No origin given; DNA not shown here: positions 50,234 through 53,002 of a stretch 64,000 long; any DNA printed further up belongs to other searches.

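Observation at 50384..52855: OSCA/TMEM63-family mechanosensitive cation channel in Giardia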

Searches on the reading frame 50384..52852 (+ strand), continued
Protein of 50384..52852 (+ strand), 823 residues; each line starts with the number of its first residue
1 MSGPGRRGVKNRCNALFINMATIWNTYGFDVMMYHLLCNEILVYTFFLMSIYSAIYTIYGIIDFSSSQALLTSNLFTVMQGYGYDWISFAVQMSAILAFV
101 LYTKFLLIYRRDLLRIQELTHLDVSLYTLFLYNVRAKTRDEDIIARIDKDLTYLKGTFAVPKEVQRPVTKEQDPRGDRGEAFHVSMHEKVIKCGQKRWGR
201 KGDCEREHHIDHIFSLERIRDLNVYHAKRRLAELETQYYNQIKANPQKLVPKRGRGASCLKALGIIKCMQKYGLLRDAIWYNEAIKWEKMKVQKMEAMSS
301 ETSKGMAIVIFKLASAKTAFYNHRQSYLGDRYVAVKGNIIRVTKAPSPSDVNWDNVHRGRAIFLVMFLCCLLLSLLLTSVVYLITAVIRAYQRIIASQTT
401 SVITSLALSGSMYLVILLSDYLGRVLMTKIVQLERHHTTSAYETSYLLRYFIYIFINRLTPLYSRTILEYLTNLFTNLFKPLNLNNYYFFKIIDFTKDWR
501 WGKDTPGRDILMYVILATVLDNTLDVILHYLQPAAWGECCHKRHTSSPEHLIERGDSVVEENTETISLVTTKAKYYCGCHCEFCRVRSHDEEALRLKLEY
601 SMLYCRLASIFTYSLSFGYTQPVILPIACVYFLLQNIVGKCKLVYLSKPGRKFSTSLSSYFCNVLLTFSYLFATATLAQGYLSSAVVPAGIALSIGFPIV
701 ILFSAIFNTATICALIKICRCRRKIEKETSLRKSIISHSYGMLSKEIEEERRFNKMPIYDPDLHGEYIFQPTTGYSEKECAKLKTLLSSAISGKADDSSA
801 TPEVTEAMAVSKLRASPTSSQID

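Call 28: search_solved_structures(query=A3, max_evalue=10, show_alignments=2)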
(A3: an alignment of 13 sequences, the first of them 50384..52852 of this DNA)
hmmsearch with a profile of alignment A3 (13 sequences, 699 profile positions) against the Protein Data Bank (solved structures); distinct sequences matched with E-value up to 10: 69 (the best 60 are shown).
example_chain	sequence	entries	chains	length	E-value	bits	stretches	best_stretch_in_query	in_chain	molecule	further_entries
8ehx_A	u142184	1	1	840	4.9e-31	110.6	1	25-597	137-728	CSC1-like protein 2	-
8xw4_A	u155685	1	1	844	5e-31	110.6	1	25-597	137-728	CSC1-like protein 2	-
8wg3_A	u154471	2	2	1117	1.5e-30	109.1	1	25-597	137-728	CSC1-like protein 2,Green fluorescent protein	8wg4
9n93_A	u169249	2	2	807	1.8e-27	98.9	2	26-402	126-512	CSC1-like protein 1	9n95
8grs_A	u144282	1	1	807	4e-26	94.4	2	26-402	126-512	CSC1-like protein 1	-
9wxv_A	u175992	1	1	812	4.2e-26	94.4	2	26-402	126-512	Mechanosensitive cation channel TMEM63A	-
8ehw_A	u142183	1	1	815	4.2e-26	94.3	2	26-402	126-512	CSC1-like protein 1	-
8k0b_A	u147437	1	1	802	1.9e-25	92.2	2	36-401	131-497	Calcium permeable stress-gated cation channel 1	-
8wua_A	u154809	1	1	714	7e-25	90.3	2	26-402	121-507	CSC1-like protein 1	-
8t57_A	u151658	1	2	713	6.3e-15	57.4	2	21-403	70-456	CSC1-like protein HYP1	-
8xry_A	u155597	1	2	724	4.2e-12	48.1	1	18-600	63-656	CSC1-like protein ERD4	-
8xs0_A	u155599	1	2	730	4.4e-12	48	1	18-600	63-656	CSC1-like protein ERD4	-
5z1f_A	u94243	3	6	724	4.5e-12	48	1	18-600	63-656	CSC1-like protein ERD4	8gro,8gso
8xw0_B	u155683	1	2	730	5.6e-12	47.7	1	18-600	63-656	CSC1-like protein ERD4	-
8xvy_B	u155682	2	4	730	1e-11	46.8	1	18-600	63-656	CSC1-like protein ERD4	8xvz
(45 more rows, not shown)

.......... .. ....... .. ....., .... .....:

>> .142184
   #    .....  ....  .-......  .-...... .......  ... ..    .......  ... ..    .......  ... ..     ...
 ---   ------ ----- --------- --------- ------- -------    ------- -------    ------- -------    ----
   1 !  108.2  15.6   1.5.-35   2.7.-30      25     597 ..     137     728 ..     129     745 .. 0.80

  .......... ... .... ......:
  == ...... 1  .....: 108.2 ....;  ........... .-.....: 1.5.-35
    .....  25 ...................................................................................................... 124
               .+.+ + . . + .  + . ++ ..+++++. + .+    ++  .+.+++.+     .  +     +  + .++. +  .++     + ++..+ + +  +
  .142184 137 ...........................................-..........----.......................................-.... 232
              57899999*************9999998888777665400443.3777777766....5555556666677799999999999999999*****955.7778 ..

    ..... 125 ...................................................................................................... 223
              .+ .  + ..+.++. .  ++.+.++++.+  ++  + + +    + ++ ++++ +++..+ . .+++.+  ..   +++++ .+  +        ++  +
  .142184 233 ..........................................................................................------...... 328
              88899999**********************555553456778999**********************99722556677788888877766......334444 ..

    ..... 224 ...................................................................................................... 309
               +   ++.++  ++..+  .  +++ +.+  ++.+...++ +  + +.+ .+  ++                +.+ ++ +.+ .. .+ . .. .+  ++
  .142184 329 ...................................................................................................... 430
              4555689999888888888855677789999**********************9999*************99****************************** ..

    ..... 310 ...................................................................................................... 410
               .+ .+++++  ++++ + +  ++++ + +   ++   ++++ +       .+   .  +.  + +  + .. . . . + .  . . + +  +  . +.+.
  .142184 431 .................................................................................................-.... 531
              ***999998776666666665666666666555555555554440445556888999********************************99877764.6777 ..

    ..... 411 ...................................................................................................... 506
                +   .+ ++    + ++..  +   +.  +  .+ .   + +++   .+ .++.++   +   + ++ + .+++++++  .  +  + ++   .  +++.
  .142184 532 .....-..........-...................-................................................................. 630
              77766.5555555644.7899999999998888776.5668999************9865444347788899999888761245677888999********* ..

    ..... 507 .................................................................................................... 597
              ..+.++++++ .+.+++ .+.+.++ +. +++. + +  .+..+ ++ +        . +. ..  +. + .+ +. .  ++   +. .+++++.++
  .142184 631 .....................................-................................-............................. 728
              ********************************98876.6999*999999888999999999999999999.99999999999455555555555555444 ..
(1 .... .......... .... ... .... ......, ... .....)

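Call 29: predict_structure(alignment_id=A1)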
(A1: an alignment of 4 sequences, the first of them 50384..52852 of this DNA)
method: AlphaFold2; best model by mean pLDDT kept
length: 823 residues; sequences in the alignment: 4
mean_pLDDT: 35.3   pTM: 0.21
mean pLDDT of the five models: 35.3, 35.2, 35.3, 33.4, 32.5
residues with pLDDT >= 90: 0; 70-90: 0; 50-70: 70; < 50: 753
segments of 3 or more residues with pLDDT < 50: 1-44, 59-129, 154-222, 242-277, 297-823
pLDDT, mean of each block of 10 residues (from residue 1): 37 37 34 41 49 50 40 36 39 45 38 31 42 58 63 42 24 22 20 22 26 35 55 55 42 32 38 43 58 51 31 27 25 26 28 31 42 43 45 43 40 43 41 37 38 39 35 36 29 27 28 31 30 25 21 21 22 24 28 34 36 33 38 38 31 33 41 39 37 39 35 31 27 23 27 26 28 38 40 28 23 27 29
secondary structure, 60 per line:
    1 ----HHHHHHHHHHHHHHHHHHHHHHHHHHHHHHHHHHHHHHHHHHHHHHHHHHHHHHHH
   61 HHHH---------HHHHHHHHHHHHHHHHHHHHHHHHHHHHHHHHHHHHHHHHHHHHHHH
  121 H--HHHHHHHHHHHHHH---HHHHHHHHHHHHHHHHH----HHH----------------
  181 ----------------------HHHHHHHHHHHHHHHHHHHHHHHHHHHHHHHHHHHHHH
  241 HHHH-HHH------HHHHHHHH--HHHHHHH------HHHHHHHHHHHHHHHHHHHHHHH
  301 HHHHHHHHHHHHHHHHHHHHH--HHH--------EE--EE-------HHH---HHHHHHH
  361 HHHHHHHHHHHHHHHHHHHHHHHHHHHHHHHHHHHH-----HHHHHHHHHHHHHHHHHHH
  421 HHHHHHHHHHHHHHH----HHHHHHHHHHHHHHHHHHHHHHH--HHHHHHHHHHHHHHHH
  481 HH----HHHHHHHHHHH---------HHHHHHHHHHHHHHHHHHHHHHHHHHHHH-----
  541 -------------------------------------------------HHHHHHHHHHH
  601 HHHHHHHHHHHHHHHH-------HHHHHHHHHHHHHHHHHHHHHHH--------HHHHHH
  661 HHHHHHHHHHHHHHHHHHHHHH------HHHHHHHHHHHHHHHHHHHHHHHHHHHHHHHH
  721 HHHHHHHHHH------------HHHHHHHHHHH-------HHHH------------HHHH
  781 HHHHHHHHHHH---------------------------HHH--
elements in order (helices of 4 or more, strands of 3 or more residues): H5-64 H74-121 H124-137 H141-157 H203-244 H255-262 H265-271 H278-321 H354-396 H402-435 H440-462 H465-482 H487-497 H507-535 H590-616 H624-646 H655-682 H689-730 H743-753 H761-764 H777-791

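Call 30: find_homologous_proteins(query=A3, max_evalue=0.001)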
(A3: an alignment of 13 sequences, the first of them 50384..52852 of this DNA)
Query A3 (13 sequences) (823 aa, profile of the alignment): 5 proteins with E <= 0.001 among 8000 candidates.
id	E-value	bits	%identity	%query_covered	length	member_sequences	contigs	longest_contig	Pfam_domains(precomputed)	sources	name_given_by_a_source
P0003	1.3e-272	924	70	100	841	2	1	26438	PF04547.18,PF14703.13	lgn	-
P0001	6.1e-271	919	100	100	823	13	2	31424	PF04547.18,PF14703.13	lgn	-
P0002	6.7e-268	909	74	100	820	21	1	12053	PF04547.18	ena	-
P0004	2.8e-244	830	63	91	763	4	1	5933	PF04547.18,PF14703.13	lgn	-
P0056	3.4e-4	37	27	10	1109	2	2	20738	PF23106.2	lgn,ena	-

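Call 34: list_cluster_members(proteins=[P0035, P0036, P0037, P0038, P0039, P0040, P0041, P0045, P0049, P0052])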
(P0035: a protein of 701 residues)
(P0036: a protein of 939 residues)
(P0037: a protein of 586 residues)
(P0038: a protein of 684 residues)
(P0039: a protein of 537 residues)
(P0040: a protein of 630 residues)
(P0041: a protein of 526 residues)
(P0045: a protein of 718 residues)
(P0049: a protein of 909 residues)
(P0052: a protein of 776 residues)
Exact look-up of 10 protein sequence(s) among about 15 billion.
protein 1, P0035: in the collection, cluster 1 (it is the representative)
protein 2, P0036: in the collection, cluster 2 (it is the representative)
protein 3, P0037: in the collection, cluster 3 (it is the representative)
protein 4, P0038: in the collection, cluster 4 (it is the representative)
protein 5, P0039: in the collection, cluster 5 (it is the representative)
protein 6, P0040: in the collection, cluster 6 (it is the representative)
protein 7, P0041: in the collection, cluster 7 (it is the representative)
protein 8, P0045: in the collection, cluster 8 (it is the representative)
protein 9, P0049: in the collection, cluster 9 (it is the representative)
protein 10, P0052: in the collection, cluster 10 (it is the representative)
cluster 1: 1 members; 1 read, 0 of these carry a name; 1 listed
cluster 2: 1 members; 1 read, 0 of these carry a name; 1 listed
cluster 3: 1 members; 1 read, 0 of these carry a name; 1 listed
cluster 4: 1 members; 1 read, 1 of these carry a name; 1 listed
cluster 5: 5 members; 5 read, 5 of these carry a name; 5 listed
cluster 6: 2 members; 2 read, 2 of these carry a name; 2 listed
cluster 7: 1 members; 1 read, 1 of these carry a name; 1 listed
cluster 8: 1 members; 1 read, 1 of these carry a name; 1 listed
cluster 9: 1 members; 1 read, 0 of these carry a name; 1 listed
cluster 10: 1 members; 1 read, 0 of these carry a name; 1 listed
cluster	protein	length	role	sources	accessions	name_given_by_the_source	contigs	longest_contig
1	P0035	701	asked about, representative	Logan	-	-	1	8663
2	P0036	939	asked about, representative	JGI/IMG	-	-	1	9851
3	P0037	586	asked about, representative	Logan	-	-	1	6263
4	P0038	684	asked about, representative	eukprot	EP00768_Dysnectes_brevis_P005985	gnl/Dysnectes_brevis/4547_a6161_506.p1 ...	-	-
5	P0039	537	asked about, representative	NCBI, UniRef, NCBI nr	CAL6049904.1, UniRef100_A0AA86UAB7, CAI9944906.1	Transmembrane_domain-containing protein [Hexamita inflata] | Transmembrane domain-containing protein n=1 Tax=Hexamita inflata TaxID=28002 ... | Transmembrane domain-containing protein [Hexamita inflata]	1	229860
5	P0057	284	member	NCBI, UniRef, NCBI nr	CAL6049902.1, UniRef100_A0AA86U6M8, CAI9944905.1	Transmembrane_domain-containing protein [Hexamita inflata] | Transmembrane domain-containing protein n=1 Tax=Hexamita inflata TaxID=28002 ... | Transmembrane domain-containing protein [Hexamita inflata]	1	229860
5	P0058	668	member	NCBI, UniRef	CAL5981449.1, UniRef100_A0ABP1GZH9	Transmembrane_domain-containing protein [Hexamita inflata] | Transmembrane_domain-containing protein n=1 Tax=Hexamita inflata TaxID=28002 ...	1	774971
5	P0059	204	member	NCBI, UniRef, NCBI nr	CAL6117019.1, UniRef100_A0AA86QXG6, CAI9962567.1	Transmembrane_domain-containing protein [Hexamita inflata] | Transmembrane domain-containing protein n=1 Tax=Hexamita inflata TaxID=28002 ... | Transmembrane domain-containing protein [Hexamita inflata]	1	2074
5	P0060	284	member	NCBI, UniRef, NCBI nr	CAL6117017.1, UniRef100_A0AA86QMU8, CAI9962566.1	Transmembrane_domain-containing protein [Hexamita inflata] | Transmembrane domain-containing protein n=1 Tax=Hexamita inflata TaxID=28002 ... | Transmembrane domain-containing protein [Hexamita inflata]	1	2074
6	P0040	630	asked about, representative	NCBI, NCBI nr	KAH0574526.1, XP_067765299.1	Transmembrane domain-containing protein [Spironucleus salmonicida]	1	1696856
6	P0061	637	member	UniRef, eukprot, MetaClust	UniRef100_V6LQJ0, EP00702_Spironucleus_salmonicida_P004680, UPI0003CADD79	Transmembrane domain-containing protein n=2 Tax=Spironucleus salmonicida TaxID=348837 ... | EST45971.1 Transmembrane domain-containing protein [Spironucleus salmonicida] | status=active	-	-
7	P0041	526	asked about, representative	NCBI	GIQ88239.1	hypothetical protein KIPB_010444, partial [Kipferlia bialata]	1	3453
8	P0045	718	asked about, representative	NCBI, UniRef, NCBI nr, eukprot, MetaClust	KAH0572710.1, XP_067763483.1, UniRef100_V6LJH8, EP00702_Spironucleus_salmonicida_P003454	Transmembrane domain-containing protein [Spironucleus salmonicida] | Transmembrane domain-containing protein n=1 Tax=Spironucleus salmonicida TaxID=348837 ... | EST44745.1 Transmembrane domain-containing protein [Spironucleus salmonicida]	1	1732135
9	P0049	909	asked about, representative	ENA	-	-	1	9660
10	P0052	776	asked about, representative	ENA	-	-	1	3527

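Call 40: predict_structure(alignment_id=A3)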
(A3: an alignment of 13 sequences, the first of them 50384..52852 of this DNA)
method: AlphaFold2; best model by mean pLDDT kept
length: 823 residues; sequences in the alignment: 13
mean_pLDDT: 70.0   pTM: 0.69
mean pLDDT of the five models: 70.0, 69.6, 66.5, 65.8, 65.3
residues with pLDDT >= 90: 59; 70-90: 432; 50-70: 175; < 50: 157
segments of 3 or more residues with pLDDT < 50: 1-7, 166-173, 175-208, 482-486, 534-585, 731-747, 795-823
pLDDT, mean of each block of 10 residues (from residue 1): 41 61 73 87 89 75 63 53 67 89 82 66 83 88 89 73 53 42 32 35 43 85 86 87 80 65 71 75 90 85 84 86 76 88 83 79 86 87 81 68 66 78 83 83 85 85 74 62 51 72 77 84 72 48 37 31 34 35 49 72 88 88 89 88 62 66 86 86 69 86 84 70 58 41 47 72 79 80 85 52 37 36 31
secondary structure, 60 per line:
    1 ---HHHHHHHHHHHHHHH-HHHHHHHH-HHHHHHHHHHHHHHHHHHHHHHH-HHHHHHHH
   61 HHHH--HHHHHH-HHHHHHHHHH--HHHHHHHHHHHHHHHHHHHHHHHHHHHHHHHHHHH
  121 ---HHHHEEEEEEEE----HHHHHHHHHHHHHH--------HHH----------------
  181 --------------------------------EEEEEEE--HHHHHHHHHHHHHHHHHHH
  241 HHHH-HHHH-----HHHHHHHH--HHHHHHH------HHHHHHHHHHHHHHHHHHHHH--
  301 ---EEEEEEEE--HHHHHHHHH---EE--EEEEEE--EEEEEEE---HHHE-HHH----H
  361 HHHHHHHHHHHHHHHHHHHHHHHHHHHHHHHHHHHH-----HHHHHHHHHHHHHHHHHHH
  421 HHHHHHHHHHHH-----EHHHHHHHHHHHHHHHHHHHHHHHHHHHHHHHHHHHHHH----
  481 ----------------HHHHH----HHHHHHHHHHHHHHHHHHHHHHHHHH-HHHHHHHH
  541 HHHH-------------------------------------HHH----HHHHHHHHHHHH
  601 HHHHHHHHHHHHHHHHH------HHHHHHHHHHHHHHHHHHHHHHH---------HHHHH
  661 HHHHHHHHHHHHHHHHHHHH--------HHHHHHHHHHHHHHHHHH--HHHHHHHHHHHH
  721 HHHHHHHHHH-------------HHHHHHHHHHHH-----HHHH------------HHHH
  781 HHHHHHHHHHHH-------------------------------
elements in order (helices of 4 or more, strands of 3 or more residues): H4-18 H20-27 H29-51 H53-64 H67-72 H74-83 H86-120 H124-127 E128-135 H140-153 E213-219 H222-244 H246-249 H255-262 H265-271 H278-298 E304-311 H314-322 E330-335 E338-344 H360-396 H402-432 H439-476 H497-501 H506-531 H533-544 H589-617 H624-646 H656-680 H689-706 H709-730 H744-755 H761-764 H777-792
